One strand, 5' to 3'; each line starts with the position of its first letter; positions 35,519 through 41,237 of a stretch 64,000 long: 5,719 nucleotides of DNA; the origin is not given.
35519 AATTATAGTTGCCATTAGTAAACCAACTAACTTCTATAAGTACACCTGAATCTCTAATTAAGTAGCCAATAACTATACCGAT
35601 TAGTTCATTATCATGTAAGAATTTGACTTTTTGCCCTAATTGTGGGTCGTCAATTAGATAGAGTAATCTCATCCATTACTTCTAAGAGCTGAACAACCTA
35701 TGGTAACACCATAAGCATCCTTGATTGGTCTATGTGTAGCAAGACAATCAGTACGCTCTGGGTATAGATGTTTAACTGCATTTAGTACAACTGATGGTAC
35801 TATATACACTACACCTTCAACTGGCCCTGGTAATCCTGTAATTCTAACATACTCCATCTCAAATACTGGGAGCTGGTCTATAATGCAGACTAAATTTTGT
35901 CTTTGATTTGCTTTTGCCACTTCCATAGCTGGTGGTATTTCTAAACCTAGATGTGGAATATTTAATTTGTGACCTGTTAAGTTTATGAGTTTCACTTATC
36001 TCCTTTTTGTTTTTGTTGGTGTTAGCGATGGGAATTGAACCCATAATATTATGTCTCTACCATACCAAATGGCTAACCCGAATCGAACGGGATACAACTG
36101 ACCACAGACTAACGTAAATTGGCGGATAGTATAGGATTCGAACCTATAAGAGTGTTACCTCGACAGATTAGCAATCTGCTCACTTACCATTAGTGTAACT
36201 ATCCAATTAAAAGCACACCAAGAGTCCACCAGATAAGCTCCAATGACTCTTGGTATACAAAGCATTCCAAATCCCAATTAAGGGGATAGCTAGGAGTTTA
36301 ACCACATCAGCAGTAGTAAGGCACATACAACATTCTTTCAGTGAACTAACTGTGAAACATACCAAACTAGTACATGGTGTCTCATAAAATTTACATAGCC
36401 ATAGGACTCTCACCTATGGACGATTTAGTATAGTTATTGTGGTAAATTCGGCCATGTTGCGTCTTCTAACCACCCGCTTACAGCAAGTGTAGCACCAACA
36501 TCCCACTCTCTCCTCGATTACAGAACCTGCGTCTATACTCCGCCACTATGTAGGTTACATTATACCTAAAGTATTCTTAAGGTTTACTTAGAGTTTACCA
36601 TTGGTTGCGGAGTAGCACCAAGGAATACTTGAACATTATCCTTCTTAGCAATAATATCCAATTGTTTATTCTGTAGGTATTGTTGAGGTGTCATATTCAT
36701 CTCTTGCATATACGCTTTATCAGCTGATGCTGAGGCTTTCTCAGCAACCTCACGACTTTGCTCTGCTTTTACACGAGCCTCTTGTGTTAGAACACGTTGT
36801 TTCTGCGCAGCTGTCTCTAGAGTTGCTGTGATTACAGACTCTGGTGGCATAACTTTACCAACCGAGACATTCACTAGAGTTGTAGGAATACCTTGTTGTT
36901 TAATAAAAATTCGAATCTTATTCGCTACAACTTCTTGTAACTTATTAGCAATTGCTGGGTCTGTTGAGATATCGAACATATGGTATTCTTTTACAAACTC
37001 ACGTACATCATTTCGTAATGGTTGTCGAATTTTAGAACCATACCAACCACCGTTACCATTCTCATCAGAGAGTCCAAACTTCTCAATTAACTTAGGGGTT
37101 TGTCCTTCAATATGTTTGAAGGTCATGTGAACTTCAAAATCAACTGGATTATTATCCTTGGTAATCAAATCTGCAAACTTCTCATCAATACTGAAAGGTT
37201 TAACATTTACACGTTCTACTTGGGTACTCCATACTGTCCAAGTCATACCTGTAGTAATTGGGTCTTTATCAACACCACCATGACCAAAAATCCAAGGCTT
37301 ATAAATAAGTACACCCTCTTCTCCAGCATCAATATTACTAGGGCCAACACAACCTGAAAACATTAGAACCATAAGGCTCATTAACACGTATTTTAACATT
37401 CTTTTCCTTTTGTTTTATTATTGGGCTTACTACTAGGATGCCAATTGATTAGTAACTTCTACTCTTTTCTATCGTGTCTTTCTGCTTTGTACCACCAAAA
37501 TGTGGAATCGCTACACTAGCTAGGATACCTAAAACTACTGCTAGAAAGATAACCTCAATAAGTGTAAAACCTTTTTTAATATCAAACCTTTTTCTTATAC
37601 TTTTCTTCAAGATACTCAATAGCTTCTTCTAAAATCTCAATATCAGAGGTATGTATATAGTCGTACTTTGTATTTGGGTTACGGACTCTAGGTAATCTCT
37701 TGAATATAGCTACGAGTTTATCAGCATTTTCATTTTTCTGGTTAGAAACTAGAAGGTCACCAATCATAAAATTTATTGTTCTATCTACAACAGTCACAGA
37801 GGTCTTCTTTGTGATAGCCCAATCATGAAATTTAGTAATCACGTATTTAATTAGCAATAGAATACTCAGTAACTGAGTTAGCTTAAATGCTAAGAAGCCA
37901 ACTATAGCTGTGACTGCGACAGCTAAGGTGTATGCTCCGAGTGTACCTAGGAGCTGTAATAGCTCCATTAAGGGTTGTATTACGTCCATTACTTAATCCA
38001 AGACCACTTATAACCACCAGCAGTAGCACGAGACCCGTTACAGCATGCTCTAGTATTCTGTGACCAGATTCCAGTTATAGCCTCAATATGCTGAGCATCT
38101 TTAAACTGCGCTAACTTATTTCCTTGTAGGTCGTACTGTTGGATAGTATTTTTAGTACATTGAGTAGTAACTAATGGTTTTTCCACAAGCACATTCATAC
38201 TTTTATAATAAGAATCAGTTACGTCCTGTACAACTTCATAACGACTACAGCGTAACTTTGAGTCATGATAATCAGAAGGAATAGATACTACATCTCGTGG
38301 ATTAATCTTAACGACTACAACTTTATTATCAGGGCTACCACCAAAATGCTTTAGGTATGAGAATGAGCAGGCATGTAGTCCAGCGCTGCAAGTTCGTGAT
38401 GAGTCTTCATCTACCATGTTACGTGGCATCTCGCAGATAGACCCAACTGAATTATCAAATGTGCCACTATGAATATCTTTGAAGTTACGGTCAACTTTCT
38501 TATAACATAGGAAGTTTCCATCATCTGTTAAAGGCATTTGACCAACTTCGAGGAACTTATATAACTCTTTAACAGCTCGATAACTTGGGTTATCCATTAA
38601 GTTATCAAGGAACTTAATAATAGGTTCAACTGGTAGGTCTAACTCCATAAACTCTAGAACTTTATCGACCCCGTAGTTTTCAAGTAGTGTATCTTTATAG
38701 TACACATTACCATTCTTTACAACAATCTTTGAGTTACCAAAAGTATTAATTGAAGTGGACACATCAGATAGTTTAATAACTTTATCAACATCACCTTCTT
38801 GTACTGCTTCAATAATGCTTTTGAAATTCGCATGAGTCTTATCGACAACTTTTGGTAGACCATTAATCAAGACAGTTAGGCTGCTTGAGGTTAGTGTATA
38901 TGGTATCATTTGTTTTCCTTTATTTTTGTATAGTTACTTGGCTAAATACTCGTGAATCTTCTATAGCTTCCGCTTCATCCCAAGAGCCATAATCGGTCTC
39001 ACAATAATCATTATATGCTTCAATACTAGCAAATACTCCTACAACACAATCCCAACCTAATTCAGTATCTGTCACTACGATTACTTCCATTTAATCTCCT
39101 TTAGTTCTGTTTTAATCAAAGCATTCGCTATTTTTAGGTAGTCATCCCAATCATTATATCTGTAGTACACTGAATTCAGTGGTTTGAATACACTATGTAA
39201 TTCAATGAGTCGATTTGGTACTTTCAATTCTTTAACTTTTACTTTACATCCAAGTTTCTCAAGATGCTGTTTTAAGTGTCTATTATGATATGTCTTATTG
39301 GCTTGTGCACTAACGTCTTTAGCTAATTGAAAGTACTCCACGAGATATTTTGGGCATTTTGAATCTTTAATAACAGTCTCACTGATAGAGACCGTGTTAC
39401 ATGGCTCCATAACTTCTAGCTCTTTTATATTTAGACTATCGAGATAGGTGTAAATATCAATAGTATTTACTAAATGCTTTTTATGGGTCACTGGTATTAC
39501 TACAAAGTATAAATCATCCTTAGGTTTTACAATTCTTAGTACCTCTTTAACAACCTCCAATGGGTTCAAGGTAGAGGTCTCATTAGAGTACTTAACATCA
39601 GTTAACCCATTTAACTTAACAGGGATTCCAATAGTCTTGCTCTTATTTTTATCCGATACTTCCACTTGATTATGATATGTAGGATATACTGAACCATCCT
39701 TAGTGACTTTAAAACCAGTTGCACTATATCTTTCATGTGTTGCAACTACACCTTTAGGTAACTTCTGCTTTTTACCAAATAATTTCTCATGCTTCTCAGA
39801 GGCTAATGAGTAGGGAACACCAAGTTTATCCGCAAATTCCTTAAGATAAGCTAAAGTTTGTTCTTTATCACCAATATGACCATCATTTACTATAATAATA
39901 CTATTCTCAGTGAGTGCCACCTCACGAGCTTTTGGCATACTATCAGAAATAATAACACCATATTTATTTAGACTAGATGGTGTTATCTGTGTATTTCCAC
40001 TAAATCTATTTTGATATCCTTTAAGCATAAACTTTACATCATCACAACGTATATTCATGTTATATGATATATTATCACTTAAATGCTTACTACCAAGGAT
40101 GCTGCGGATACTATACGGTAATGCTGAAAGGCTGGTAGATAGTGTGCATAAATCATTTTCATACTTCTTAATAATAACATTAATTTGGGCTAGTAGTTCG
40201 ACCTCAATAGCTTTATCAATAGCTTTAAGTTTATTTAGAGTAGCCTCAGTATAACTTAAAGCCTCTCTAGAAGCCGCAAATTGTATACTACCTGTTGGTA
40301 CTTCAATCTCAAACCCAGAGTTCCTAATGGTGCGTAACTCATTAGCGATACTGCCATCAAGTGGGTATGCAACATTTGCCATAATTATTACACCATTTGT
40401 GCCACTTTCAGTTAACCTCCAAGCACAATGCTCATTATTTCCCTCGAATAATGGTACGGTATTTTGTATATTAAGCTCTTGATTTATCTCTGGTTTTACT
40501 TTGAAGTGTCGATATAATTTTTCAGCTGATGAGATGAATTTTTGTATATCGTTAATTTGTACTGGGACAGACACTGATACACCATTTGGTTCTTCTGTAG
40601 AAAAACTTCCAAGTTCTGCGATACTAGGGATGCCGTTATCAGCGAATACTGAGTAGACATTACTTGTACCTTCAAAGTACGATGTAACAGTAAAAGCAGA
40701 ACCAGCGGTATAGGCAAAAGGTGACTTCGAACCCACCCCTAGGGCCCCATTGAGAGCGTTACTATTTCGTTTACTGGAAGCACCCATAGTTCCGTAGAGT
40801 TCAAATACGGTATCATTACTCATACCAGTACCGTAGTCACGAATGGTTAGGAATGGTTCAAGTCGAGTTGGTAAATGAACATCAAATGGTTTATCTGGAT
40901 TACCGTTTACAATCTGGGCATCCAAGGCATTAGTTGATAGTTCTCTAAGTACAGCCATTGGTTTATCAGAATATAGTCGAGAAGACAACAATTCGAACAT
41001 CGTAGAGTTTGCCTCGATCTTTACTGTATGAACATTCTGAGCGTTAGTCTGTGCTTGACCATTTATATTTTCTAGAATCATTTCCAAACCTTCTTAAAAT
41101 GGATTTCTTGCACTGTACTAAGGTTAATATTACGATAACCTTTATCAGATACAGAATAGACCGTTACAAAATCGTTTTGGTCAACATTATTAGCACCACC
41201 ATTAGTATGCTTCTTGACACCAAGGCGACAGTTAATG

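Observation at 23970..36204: Candidate tRNA/RNA-repair gene set: Rnl1-like ligase with adjacent metallophosphoesterase, CCA-adding enzyme, second nucleotidyltransferase, and tRNA genes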

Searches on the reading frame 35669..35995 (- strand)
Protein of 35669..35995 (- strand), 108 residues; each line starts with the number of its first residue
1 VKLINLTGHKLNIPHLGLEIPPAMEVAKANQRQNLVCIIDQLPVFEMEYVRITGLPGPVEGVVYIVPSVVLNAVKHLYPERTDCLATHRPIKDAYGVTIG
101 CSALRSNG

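Call 8: search_protein_families(library=phrogs, proteins=[window:35669-35995:-], max_evalue=0.01)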
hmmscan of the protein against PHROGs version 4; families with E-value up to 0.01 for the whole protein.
window:35669-35995:- (108 aa): 2 families
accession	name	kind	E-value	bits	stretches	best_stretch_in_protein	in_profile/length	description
phrog_30542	-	unknown function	2e-09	38.2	1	3-104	129-234/237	-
phrog_21731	-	unknown function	3.6e-07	30.5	1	1-104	96-205/329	-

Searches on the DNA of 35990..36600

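Call 49: search_rna_families(source=window, start=35990, end=36600, threshold=evalue, max_evalue=10, show_alignments=4)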
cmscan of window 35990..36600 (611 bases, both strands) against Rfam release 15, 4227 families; matches with E-value up to 10: 3.
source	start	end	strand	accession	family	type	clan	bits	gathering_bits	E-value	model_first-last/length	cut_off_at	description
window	36123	36204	-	RF00005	tRNA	Gene; tRNA;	CL00001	57.8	29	6.8e-12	1-71/71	no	tRNA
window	36123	36171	+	RF04351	Plastid-psbl-rps4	Cis-reg;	-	26.7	68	0.0022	1-53/53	no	Plastid-psbl-rps4 3UTR RNA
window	36021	36077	-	RF01852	tRNA-Sec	Gene; tRNA;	CL00001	14.4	47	7.2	1-91/91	no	Selenocysteine transfer RNA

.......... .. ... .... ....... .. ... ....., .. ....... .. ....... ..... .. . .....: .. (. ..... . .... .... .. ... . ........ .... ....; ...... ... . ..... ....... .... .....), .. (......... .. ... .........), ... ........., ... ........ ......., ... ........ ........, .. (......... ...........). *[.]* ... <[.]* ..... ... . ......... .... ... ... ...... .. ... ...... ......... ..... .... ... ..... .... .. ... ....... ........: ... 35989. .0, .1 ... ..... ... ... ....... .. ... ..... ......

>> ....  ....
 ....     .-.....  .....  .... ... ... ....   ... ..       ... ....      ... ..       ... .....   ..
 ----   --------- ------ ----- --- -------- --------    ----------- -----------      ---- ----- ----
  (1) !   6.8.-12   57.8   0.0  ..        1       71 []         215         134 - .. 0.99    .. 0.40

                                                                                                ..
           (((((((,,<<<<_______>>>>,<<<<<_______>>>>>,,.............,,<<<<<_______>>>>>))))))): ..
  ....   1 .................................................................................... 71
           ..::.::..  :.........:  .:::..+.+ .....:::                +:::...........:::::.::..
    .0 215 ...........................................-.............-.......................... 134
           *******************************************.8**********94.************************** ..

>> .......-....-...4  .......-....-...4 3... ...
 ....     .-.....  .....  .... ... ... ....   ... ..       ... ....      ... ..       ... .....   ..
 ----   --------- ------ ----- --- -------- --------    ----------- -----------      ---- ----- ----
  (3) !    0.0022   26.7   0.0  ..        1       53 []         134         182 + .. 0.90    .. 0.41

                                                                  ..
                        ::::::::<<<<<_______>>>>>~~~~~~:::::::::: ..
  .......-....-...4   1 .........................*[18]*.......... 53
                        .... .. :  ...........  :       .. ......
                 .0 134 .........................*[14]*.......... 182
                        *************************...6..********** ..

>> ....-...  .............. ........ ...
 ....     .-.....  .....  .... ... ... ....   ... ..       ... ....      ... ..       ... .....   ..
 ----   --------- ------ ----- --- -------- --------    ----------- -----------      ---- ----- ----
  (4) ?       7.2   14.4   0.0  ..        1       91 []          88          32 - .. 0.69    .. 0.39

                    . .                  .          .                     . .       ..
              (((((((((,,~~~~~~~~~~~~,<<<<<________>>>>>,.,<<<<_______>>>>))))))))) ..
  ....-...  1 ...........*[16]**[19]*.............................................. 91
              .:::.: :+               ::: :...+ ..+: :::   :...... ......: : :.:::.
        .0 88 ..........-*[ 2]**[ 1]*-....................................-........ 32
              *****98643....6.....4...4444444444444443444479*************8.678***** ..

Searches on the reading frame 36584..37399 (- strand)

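Call 4: search_protein_families(library=pfam, proteins=[window:36584-37399:-], max_evalue=0.01)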
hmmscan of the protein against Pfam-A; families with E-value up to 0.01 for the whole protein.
window:36584-37399:- (271 aa): 1 family
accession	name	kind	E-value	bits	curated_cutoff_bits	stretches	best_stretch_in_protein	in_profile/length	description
PF01145.31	Band_7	-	8.5e-18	65.5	23.6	1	23-213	3-168/176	SPFH domain / Band 7 family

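Call 5: search_protein_families(library=phrogs, proteins=[window:36584-37399:-], max_evalue=0.001)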
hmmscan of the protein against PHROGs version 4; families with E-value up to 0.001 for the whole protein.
window:36584-37399:- (271 aa): 1 family
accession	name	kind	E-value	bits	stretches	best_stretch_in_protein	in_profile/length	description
phrog_200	-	other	1.1e-23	84.9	1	4-269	87-348/379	lipoprotein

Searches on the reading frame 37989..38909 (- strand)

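Call 19: search_protein_families(library=phrogs, proteins=[window:37989-38909:-], max_evalue=0.001)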
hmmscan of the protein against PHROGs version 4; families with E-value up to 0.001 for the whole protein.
window:37989-38909:- (306 aa): 5 families
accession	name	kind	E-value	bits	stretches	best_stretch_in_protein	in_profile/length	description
phrog_609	-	lysis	2e-79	268.8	1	4-237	819-1051/1055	RIIB lysis inhibitor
phrog_3803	-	lysis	3.1e-54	186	1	6-237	283-519/530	RIIB lysis inhibitor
phrog_36818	-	lysis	2.9e-48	164.6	1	96-239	9-154/163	RIIB lysis inhibitor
phrog_11221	-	lysis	1.6e-46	160.6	1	4-233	9-240/543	RIIB lysis inhibitor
phrog_2886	-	lysis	1.8e-32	114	1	112-265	212-364/552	RIIB lysis inhibitor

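Call 94: search_protein_families(library=pfam, proteins=[window:37989-38909:-], max_evalue=0.001)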
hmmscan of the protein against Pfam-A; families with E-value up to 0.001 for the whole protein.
window:37989-38909:- (306 aa): 0 families

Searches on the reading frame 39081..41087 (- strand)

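Call 19: search_protein_families(library=phrogs, proteins=[window:39081-41087:-], max_evalue=0.001)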
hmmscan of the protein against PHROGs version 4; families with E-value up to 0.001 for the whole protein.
window:39081-41087:- (668 aa): 7 families
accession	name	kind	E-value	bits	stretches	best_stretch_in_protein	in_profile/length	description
phrog_612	-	lysis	2e-105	355.6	1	3-652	1-650/725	RIIA lysis inhibitor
phrog_24904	-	lysis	2.7e-53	182.6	1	3-313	1-309/695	RIIA lysis inhibitor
phrog_2979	-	lysis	2.3e-46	159.9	1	16-316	17-335/846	RIIA lysis inhibitor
phrog_609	-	lysis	1.8e-44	153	1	24-298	26-306/1055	RIIB lysis inhibitor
phrog_30832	-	lysis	4.8e-42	145.5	1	16-295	16-309/735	RIIA lysis inhibitor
phrog_3661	-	lysis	1.7e-36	127.1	2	97-298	175-391/917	RIIA lysis inhibitor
phrog_38678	-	lysis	6.1e-26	91.9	1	29-177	36-186/805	RIIA lysis inhibitor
